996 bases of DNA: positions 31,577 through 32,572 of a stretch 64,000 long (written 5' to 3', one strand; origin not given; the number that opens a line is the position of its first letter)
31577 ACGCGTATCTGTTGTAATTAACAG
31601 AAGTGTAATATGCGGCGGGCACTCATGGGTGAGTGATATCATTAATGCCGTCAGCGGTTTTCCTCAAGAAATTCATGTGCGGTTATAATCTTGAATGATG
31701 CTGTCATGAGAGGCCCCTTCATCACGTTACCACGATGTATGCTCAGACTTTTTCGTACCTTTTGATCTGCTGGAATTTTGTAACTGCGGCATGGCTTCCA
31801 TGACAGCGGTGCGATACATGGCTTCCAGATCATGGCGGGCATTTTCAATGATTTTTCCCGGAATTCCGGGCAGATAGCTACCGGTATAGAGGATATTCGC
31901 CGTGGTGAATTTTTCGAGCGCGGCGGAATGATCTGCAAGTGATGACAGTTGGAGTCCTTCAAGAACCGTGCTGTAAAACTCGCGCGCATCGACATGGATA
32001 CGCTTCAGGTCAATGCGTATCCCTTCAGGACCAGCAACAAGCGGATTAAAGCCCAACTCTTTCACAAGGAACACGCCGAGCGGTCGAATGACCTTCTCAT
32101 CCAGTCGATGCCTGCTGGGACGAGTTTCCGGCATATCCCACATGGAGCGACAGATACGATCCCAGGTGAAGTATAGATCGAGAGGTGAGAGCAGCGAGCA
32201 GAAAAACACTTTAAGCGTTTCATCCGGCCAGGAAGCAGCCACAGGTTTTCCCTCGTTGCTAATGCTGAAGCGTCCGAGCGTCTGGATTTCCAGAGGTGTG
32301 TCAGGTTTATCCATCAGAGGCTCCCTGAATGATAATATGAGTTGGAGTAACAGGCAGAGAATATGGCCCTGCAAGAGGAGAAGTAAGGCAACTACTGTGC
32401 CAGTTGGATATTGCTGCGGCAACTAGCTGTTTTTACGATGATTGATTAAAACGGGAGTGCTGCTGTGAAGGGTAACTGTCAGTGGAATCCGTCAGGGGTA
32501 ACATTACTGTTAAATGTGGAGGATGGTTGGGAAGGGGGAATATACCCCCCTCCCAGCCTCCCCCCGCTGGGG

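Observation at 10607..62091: Nineteen sigma-54 (-24/-12) promoter matches in 64 kb, about one per transcription unit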

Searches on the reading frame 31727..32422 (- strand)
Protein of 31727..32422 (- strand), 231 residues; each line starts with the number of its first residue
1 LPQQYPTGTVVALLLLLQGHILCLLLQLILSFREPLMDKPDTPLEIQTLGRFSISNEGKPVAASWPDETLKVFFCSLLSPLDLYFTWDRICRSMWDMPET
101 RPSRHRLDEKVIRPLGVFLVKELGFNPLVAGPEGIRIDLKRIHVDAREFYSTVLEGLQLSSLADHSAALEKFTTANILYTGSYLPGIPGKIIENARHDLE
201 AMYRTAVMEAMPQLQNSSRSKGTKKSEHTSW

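Call 9: search_protein_families(library=pfam, proteins=[window:31727-32422:-])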
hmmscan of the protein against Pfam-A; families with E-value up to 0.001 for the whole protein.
window:31727-32422:- (231 aa): 0 families

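Call 47: search_protein_families(library=ncbifam, proteins=[window:31727-32314:-], max_evalue=0.00001)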
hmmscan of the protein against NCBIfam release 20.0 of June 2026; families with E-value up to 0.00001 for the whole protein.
window:31727-32314:- (195 aa): 0 families

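Call 65: search_protein_families(library=pfam, proteins=[window:31727-32314:-], max_evalue=1)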
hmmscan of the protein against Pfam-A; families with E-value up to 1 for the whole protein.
window:31727-32314:- (195 aa): 1 family
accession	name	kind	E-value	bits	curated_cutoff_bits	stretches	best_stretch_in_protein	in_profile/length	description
PF03704.23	BTAD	-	0.016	16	22.1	1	108-174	1-67/146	Bacterial transcriptional activator domain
